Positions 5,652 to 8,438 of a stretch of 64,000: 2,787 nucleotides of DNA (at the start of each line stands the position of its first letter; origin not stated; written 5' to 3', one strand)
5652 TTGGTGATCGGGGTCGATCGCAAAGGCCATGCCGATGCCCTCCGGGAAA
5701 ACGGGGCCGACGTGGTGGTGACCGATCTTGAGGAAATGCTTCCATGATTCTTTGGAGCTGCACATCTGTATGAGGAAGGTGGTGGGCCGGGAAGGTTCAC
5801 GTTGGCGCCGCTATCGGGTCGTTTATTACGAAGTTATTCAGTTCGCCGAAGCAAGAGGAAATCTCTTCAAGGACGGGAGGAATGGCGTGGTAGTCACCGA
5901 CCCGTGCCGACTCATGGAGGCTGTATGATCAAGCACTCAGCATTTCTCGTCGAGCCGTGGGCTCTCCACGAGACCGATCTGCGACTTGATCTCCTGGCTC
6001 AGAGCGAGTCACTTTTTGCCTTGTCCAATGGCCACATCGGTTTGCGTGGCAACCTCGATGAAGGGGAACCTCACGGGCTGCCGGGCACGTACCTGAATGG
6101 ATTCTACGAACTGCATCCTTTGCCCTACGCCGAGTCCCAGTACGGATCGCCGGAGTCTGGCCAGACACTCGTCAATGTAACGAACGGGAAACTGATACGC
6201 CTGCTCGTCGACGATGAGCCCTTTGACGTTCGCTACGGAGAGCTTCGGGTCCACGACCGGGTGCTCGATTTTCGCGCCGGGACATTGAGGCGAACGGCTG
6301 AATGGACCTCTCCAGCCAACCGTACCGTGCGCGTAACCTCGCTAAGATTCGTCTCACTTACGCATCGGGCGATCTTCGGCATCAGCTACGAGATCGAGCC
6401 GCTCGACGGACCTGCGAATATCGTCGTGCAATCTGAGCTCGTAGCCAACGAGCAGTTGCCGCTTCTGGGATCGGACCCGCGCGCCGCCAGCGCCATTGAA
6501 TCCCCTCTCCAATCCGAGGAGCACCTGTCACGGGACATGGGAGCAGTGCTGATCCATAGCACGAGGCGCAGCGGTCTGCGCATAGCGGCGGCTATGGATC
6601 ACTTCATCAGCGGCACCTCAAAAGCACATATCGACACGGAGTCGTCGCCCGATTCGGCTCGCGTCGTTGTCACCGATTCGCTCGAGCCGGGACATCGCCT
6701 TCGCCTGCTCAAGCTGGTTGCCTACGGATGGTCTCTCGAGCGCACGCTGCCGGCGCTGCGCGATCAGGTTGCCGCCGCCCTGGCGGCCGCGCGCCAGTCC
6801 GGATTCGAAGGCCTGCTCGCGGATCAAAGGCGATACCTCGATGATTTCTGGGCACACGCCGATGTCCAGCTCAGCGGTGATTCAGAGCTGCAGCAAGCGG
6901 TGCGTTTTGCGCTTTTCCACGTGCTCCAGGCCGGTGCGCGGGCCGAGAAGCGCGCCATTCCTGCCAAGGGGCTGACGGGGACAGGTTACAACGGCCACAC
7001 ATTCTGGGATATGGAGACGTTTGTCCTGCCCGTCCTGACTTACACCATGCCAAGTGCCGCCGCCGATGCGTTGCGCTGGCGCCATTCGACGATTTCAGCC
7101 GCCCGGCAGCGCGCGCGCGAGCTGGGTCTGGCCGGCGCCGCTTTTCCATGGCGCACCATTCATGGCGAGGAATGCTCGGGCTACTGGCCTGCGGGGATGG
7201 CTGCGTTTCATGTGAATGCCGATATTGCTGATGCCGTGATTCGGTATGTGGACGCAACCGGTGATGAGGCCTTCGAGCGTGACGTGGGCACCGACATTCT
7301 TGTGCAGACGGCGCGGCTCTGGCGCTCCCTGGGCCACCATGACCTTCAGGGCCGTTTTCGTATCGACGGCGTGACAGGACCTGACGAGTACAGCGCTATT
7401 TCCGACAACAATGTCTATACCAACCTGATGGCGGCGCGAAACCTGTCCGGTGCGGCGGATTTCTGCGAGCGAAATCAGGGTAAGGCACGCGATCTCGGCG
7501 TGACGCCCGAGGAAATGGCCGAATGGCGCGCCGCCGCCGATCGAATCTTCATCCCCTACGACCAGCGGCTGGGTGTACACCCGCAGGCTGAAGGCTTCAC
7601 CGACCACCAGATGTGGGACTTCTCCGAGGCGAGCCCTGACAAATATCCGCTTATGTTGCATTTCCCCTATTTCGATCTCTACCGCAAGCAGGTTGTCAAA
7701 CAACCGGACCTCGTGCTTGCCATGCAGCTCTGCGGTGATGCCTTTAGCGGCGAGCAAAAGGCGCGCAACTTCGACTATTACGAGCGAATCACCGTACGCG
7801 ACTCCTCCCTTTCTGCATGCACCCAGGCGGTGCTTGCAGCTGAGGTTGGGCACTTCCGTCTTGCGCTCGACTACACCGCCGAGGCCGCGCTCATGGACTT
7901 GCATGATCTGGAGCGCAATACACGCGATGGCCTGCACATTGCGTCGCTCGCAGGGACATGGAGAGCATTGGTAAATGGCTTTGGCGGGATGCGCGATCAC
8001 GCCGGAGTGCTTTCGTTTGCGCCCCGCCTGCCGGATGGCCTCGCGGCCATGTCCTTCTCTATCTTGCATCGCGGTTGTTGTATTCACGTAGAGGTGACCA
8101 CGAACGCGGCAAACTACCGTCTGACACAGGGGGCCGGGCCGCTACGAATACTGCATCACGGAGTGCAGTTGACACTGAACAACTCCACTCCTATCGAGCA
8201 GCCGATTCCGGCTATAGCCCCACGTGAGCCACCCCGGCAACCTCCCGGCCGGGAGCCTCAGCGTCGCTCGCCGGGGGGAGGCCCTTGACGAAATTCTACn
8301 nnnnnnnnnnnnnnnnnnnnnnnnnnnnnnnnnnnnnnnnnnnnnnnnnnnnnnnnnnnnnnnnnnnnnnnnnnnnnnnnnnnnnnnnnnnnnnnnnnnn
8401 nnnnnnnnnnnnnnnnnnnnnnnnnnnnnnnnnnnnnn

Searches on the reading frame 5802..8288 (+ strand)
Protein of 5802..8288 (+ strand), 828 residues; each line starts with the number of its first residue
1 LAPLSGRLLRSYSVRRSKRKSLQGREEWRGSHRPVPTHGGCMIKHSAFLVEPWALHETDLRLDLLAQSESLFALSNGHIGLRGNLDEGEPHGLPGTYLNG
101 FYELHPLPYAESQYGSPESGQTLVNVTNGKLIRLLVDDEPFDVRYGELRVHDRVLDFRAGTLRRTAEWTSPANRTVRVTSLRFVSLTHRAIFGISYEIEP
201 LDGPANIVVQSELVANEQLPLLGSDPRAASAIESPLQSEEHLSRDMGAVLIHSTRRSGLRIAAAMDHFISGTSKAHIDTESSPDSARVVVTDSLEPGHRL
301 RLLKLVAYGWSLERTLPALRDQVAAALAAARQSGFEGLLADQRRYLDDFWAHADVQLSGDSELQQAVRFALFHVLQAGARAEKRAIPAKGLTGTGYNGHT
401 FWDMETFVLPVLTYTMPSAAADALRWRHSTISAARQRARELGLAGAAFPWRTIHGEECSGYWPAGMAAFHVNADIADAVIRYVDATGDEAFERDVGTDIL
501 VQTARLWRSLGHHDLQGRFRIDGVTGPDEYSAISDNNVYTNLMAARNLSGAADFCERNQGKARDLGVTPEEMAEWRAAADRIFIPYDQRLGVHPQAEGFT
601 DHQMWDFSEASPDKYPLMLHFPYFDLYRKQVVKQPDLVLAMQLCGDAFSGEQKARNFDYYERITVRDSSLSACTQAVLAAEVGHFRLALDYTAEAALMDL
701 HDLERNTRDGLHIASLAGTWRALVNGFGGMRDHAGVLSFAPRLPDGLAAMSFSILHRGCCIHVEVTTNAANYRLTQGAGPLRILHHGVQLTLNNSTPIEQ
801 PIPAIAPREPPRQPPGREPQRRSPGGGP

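Call 4: search_protein_families(library=pfam, proteins=[window:5802-8288:+], max_evalue=0.01)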
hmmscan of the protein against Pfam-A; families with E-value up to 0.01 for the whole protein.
window:5802-8288:+ (828 aa): 3 families
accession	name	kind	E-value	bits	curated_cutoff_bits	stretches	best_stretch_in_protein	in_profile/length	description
PF03632.21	Glyco_hydro_65m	-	1.3e-131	439.4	27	1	368-720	1-370/371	Glycosyl hydrolase family 65 central catalytic domain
PF03636.21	Glyco_hydro_65N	-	1.2e-62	212.1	26.6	1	57-311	2-232/233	Glycosyl hydrolase family 65, N-terminal domain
PF03633.20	Glyco_hydro_65C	-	1.1e-17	64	22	1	730-792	1-62/62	Glycosyl hydrolase family 65, C-terminal domain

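Call 15: search_protein_families(library=ncbifam, proteins=[window:5802-8288:+])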
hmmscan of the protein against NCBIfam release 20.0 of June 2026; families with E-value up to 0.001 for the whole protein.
window:5802-8288:+ (828 aa): 2 families
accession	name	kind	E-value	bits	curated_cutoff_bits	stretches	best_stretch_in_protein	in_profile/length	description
NF010380.0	PRK13807.1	domain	2.2e-134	449.4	838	1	47-795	4-751/756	family 65 glycosyl hydrolase domain-containing protein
NF053734.1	KJHdlse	equivalog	2.5e-41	141.8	800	1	333-584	264-507/668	kojibiose hydrolase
